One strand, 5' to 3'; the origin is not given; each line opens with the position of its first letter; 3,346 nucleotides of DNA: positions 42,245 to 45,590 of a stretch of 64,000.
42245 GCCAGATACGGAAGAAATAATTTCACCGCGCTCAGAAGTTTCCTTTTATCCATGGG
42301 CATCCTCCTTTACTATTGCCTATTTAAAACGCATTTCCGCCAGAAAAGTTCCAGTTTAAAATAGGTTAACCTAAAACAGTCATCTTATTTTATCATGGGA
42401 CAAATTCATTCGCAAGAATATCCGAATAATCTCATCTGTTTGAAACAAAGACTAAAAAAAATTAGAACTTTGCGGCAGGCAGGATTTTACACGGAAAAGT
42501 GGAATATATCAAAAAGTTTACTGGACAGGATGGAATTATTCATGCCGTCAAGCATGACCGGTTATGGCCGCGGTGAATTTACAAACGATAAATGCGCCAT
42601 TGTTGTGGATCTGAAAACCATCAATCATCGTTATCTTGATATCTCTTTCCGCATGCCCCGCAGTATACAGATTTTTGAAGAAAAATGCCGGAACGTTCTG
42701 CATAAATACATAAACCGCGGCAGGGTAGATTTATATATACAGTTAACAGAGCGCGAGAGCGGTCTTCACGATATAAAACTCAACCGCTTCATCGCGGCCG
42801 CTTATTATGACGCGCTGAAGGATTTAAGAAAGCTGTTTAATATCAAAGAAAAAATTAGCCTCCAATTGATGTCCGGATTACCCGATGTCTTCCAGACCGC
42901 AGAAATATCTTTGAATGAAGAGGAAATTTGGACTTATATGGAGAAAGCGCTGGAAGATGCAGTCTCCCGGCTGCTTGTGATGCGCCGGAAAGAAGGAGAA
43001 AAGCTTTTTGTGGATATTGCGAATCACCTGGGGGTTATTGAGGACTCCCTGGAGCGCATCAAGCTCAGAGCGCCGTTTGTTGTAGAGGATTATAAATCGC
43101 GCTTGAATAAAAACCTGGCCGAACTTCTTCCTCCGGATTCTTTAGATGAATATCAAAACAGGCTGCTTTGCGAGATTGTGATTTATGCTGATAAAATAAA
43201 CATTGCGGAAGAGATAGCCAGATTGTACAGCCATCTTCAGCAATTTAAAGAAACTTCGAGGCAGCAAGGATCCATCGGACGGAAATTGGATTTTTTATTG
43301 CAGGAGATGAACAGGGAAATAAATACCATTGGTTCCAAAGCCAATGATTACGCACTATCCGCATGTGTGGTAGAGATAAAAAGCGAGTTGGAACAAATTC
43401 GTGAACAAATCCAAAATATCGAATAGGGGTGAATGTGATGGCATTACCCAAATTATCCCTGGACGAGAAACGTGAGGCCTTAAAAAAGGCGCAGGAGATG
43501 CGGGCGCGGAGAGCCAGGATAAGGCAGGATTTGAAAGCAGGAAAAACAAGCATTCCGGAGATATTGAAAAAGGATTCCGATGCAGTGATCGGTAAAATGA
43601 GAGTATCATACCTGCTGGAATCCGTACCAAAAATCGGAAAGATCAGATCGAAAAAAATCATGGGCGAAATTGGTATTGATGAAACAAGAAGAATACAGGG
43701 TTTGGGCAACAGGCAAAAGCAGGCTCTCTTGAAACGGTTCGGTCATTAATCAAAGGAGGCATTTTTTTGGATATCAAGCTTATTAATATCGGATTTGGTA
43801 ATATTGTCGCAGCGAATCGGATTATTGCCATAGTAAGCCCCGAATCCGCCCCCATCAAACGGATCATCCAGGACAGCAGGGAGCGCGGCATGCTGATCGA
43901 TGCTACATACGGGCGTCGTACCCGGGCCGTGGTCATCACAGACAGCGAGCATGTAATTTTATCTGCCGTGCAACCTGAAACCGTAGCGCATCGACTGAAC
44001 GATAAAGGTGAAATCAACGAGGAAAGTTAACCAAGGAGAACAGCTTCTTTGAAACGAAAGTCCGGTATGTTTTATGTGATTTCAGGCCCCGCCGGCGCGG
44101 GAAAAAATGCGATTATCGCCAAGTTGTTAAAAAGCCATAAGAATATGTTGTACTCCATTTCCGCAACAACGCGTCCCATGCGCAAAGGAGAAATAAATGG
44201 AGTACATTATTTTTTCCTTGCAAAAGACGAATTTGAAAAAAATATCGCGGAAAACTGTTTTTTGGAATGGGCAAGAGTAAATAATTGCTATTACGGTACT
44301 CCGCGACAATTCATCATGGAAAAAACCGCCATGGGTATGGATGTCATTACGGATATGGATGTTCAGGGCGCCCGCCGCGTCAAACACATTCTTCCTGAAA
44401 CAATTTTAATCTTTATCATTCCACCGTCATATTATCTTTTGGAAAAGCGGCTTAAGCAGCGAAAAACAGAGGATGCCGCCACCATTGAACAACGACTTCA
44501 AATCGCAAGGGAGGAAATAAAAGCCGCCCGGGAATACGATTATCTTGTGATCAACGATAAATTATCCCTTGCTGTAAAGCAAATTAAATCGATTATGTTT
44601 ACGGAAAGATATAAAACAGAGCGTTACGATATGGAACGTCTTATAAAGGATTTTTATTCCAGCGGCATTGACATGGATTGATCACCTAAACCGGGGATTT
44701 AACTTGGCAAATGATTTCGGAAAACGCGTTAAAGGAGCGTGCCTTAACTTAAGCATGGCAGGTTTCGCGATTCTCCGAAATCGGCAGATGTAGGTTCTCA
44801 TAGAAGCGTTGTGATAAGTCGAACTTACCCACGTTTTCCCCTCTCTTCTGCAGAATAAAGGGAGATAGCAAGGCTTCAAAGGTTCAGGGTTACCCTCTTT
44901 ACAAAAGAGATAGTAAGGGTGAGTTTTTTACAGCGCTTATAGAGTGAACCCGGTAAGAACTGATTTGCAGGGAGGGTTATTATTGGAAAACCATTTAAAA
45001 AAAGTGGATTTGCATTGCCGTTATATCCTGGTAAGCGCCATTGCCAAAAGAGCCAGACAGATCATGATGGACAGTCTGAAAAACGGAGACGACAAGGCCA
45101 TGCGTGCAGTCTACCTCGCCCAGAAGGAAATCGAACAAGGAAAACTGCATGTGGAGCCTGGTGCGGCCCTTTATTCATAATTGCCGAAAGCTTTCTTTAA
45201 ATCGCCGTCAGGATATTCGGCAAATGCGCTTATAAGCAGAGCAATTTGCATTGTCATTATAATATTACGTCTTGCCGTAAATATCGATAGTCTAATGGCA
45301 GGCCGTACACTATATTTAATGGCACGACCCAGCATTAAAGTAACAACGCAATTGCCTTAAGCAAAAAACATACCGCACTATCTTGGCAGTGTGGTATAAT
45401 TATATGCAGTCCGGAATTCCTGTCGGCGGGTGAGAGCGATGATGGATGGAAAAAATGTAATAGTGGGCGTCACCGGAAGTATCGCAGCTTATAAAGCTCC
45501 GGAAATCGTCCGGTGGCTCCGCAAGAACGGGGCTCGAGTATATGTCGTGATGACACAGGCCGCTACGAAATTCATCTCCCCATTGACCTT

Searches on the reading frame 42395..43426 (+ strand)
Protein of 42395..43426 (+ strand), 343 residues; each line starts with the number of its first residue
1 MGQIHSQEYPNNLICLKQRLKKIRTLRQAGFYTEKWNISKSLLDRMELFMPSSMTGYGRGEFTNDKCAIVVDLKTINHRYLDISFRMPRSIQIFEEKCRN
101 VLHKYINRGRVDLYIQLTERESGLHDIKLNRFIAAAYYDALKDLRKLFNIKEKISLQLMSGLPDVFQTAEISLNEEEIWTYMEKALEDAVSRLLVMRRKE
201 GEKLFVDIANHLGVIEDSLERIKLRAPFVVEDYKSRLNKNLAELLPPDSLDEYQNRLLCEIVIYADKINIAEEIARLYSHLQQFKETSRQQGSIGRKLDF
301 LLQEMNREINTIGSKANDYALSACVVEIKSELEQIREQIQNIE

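Call 55: find_encoding_contigs(protein=window:42395-43426:+, flank=10000, max_places=4)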
Protein window:42395-43426:+ (343 aa): 1 contig read that carries it; 1 place shown.
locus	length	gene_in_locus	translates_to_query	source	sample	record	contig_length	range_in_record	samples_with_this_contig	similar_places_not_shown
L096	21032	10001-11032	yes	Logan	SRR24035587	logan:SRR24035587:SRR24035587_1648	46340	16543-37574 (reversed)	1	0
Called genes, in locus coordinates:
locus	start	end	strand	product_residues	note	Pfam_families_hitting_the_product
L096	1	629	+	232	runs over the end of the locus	PF01048:PNP_UDP_1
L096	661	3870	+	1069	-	PF25596:CPSase_L_D1, PF02786:CPSase_L_D2, PF02787:CPSase_L_D3, PF25596:CPSase_L_D1, PF02655:ATP-grasp_3, PF02786:CPSase_L_D2, PF07478:Dala_Dala_lig_C, PF15632:ATPgrasp_Ter, +5 more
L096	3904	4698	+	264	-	PF00175:NAD_binding_1, PF10418:DHODB_Fe-S_bind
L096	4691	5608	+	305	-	PF01180:DHO_dh, PF01207:Dus (faint), PF03060:NMO (weak)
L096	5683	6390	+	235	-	PF00215:OMPdecase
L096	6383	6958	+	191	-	PF00156:Pribosyltran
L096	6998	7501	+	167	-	PF00731:AIRC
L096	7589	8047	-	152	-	PF13490:zf-HC2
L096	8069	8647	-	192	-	PF04542:Sigma70_r2, PF08281:Sigma70_r4_2, PF04545:Sigma70_r4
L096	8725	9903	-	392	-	PF00089:Trypsin, PF13365:Trypsin_2, PF00595:PDZ, PF13180:PDZ_2, PF17820:PDZ_6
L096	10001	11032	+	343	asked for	PF03755:YicC-like_N, PF08340:YicC-like_C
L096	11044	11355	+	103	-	PF22525:H2TH_5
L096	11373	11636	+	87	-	PF04025:RemA-like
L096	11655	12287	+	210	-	PF00625:Guanylate_kin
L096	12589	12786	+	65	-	PF01192:RNA_pol_Rpb6 (weak)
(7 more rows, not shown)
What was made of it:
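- Tried and rejected: RemA and Gmk were among them, yet both are called on the Logan contig (call 55), so the index is incomplete and these failures mean nothing.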

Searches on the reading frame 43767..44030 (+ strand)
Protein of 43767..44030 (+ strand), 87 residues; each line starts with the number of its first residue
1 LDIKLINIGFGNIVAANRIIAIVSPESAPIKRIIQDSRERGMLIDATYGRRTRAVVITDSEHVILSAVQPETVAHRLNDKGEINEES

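Call 15: find_encoding_contigs(protein=window:43767-44030:+, flank=4000, max_places=10)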
Protein window:43767-44030:+ (87 aa): no gene with exactly this product is on record in the collection.

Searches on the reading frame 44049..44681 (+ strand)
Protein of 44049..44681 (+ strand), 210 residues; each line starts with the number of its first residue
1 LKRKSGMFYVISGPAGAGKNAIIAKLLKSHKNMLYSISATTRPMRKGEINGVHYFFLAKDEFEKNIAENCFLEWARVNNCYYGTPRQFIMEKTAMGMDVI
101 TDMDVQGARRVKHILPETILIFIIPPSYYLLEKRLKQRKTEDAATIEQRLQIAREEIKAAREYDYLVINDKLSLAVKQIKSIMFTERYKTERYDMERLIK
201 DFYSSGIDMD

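Call 10: find_encoding_contigs(protein=window:44049-44681:+, flank=3000, max_places=10)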
Protein window:44049-44681:+ (210 aa): no gene with exactly this product is on record in the collection.

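Call 23: find_encoding_contigs(protein=window:44067-44681:+, flank=5000, max_places=10)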
Protein window:44067-44681:+ (204 aa): no gene with exactly this product is on record in the collection.

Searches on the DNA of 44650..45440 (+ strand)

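Call 43: search_dna_similar(query=window:44680-44812:+, collection=plasmids, mode=distant, max_evalue=1)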
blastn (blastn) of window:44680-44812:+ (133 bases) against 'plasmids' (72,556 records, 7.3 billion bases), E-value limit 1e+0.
No match.

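Call 45: search_rna_families(source=window, start=44650, end=45440, threshold=evalue, max_evalue=5)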
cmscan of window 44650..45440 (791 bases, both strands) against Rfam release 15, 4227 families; matches with E-value up to 5: 0.
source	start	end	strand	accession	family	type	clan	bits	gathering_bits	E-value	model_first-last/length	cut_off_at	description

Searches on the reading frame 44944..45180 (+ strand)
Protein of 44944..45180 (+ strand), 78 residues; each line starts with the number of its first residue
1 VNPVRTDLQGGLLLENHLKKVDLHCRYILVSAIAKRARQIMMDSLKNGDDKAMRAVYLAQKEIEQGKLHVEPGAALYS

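Call 28: search_protein_families(library=pfam, proteins=[window:44944-45180:+])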
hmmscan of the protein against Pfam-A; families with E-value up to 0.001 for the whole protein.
window:44944-45180:+ (78 aa): 1 family
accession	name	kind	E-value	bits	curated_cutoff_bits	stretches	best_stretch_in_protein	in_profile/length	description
PF01192.27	RNA_pol_Rpb6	-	2.4e-07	31.1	26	1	26-69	9-52/53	RNA polymerase Rpb6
